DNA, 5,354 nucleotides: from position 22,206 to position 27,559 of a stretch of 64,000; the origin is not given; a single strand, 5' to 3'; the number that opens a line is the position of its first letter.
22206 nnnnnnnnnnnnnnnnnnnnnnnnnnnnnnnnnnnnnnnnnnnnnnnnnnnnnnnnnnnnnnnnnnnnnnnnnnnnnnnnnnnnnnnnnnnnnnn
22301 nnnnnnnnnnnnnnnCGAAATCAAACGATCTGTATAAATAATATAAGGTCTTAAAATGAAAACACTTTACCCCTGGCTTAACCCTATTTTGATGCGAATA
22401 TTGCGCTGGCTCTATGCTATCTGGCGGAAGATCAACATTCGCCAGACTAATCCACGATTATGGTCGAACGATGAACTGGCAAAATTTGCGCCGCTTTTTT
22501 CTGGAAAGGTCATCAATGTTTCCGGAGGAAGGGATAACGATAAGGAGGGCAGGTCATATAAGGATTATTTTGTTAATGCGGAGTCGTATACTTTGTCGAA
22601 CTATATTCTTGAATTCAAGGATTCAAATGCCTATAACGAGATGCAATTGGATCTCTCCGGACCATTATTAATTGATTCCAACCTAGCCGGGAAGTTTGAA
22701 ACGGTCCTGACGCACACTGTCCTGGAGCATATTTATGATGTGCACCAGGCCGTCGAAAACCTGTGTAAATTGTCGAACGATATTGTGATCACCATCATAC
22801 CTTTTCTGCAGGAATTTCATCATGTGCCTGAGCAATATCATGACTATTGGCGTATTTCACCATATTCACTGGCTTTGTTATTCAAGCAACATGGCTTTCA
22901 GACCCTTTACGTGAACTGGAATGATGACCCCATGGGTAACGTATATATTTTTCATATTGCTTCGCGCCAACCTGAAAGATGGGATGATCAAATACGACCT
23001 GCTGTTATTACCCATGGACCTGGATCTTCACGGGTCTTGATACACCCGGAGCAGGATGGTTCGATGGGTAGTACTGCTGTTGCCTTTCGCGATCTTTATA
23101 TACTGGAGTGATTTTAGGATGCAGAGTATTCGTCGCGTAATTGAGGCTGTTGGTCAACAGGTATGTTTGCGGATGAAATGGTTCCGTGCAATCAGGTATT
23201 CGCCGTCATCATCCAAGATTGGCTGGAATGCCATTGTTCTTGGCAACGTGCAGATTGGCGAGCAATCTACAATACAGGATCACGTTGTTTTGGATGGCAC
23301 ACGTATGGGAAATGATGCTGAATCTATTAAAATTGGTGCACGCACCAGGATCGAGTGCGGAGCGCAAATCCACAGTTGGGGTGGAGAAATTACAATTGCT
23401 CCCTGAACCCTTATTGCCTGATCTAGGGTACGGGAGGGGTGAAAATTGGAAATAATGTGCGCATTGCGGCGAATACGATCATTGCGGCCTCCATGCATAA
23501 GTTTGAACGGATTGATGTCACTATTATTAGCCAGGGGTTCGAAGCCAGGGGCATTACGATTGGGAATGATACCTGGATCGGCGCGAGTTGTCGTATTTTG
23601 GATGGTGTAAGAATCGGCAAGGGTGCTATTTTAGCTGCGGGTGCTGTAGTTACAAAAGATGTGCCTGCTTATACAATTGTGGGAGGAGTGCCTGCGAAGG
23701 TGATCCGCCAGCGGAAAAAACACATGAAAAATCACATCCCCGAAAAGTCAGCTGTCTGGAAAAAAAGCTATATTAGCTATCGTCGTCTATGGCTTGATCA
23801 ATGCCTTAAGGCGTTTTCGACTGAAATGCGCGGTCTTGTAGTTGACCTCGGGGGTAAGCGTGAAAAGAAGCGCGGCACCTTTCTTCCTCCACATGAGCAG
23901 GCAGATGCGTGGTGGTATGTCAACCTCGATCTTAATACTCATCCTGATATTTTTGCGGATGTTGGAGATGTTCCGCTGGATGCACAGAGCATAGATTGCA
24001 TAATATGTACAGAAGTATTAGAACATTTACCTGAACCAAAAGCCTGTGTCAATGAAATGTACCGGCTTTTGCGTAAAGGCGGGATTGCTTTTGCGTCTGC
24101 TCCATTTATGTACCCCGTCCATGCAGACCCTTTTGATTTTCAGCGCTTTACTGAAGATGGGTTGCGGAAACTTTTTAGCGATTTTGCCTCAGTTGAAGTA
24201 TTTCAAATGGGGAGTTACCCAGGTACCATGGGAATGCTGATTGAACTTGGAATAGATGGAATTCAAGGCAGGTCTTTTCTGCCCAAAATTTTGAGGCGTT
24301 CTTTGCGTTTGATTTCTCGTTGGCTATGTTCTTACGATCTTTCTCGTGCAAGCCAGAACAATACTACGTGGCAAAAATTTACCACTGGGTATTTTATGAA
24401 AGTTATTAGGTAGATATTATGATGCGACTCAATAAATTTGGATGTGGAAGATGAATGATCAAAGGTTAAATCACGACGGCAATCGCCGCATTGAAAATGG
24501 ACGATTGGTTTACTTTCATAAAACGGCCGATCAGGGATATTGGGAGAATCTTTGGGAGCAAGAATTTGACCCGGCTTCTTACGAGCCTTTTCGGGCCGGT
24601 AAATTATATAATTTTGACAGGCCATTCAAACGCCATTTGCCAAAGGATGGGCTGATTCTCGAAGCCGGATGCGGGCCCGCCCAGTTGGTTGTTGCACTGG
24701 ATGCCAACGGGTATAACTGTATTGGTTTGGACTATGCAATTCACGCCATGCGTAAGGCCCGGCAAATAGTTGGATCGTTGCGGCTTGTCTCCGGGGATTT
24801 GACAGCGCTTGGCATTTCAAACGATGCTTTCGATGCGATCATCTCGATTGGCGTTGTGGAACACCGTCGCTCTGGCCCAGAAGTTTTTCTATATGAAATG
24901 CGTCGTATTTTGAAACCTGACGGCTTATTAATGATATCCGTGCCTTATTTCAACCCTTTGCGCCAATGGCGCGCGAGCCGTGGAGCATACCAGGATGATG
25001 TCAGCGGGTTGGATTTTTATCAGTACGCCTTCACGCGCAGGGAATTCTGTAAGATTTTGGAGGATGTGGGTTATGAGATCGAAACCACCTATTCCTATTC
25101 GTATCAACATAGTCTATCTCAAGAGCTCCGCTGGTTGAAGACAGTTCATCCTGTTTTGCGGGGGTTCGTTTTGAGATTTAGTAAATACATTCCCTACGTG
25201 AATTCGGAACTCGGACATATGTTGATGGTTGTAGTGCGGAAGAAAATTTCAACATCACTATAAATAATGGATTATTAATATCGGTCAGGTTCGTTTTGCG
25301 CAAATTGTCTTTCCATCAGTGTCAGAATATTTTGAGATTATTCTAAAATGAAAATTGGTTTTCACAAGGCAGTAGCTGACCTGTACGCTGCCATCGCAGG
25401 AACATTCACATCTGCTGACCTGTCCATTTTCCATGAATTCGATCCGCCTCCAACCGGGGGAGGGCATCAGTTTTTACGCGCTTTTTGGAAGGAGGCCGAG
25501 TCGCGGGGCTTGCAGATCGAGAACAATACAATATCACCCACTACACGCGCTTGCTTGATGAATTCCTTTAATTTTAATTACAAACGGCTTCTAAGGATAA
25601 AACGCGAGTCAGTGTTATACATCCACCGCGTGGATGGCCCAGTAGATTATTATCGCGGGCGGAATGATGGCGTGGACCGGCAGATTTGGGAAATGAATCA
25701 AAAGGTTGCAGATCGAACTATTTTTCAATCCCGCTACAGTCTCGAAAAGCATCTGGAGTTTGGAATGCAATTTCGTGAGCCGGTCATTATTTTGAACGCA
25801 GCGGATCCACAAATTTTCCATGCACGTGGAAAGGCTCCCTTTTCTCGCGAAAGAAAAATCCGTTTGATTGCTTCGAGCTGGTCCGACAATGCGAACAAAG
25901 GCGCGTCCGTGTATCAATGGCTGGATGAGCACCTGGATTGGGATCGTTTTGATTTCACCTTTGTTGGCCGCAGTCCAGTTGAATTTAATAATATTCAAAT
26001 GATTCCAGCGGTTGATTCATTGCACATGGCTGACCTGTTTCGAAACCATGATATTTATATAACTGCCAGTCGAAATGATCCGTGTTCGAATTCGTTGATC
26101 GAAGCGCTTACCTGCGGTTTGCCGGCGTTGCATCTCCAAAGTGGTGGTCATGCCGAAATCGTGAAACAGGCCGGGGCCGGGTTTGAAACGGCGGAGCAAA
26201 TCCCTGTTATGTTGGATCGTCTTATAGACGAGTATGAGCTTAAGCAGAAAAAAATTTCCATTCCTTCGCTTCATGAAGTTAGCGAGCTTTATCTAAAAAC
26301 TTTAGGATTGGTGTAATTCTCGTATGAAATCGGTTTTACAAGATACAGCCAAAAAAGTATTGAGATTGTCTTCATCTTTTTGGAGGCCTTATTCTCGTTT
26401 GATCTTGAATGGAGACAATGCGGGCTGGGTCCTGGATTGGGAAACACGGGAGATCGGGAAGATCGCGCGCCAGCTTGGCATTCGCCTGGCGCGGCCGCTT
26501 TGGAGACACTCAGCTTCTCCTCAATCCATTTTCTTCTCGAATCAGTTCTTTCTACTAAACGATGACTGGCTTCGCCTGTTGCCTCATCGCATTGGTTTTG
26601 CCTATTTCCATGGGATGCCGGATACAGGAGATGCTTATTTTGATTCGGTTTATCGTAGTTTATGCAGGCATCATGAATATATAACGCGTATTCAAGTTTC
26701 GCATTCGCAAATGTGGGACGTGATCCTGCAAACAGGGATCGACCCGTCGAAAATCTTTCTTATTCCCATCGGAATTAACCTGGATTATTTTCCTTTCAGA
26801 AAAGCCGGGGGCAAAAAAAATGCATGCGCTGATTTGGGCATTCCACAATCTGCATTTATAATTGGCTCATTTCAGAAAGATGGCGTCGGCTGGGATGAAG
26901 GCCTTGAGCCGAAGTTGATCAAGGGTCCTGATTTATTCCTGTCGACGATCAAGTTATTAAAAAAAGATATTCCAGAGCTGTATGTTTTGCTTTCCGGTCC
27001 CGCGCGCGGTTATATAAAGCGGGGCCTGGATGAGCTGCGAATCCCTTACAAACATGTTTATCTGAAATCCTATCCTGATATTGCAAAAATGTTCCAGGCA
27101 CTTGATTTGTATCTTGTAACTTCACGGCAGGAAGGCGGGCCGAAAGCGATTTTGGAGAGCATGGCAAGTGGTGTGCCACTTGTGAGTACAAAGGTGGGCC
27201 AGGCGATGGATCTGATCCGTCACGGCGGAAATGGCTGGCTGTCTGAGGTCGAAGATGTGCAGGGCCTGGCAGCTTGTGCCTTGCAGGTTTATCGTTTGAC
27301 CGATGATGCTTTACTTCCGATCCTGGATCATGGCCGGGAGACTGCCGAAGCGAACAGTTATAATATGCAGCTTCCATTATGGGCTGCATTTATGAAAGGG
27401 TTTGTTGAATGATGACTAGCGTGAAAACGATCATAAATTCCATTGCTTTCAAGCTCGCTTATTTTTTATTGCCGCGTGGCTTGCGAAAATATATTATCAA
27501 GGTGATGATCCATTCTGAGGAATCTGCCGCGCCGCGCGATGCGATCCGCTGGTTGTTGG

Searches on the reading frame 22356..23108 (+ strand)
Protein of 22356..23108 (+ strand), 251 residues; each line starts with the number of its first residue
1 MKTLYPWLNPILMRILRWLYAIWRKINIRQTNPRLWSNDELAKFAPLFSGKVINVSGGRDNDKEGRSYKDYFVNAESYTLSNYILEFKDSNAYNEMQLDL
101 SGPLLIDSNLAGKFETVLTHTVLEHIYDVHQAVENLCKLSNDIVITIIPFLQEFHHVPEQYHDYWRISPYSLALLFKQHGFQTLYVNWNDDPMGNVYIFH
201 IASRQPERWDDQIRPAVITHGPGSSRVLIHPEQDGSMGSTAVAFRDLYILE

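Call 14: search_protein_families(library=pfam, proteins=[window:22356-23108:+], max_evalue=0.001)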
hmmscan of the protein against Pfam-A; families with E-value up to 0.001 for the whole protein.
window:22356-23108:+ (251 aa): 0 families

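Call 39: search_protein_families(library=pfam, proteins=[window:22356-23108:+], max_evalue=10)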
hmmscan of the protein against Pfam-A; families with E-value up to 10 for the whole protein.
window:22356-23108:+ (251 aa): 2 families
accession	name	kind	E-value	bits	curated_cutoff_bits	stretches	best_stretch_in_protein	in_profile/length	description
PF13489.12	Methyltransf_23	-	0.021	15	27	1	108-183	76-161/164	Methyltransferase domain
PF08242.18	Methyltransf_12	-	0.034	15.3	30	1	85-139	38-91/98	Methyltransferase domain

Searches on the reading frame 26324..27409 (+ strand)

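Call 14: search_protein_families(library=pfam, proteins=[window:26324-27409:+], max_evalue=0.001)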
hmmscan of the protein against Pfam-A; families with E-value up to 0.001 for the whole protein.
window:26324-27409:+ (362 aa): 2 families
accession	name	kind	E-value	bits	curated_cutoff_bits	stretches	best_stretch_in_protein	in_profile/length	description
PF00534.26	Glycos_transf_1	-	1.8e-19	70.4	26.4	1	200-317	28-150/172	Glycosyl transferases group 1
PF13692.12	Glyco_trans_1_4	-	7e-19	68.9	27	1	199-323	14-140/142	Glycosyl transferases group 1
